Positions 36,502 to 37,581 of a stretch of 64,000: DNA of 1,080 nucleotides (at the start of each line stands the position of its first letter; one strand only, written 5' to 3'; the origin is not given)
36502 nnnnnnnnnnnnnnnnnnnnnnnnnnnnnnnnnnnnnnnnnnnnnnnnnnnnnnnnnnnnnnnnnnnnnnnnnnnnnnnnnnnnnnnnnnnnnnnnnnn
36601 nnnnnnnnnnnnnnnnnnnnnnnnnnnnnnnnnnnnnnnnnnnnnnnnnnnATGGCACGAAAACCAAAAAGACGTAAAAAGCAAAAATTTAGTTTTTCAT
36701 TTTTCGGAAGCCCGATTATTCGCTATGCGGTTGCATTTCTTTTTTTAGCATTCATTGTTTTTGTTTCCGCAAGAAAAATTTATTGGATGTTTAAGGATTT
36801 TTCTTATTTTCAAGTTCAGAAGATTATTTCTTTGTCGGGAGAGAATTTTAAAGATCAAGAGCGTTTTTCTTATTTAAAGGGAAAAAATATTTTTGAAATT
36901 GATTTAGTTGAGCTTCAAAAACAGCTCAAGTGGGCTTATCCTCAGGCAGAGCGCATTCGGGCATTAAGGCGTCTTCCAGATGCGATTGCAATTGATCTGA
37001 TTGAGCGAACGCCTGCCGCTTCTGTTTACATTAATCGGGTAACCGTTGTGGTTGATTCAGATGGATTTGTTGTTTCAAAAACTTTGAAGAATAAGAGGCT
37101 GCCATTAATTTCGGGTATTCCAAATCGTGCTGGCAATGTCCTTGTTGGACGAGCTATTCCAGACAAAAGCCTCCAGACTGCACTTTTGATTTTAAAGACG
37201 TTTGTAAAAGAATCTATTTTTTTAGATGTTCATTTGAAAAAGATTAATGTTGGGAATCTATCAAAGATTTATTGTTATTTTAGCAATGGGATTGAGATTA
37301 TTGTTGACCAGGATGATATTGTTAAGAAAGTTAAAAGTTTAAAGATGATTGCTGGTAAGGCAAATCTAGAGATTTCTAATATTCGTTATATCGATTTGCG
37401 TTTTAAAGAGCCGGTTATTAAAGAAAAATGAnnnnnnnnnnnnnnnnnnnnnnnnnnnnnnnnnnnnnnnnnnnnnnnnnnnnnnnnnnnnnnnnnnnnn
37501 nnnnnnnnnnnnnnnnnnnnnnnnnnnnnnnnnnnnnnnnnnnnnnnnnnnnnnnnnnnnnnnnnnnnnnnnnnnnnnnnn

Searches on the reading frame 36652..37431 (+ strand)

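Call 82: search_protein_families(library=pfam, proteins=[window:36652-37431:+], max_evalue=0.00001)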
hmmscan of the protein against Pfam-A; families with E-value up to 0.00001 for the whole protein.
window:36652-37431:+ (259 aa): 1 family
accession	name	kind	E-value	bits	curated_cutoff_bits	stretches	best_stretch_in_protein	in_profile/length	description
PF03799.20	FtsQ_DivIB_C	-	5.6e-08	34.1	21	1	131-250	9-114/114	Cell division protein FtsQ/DivIB, C-terminal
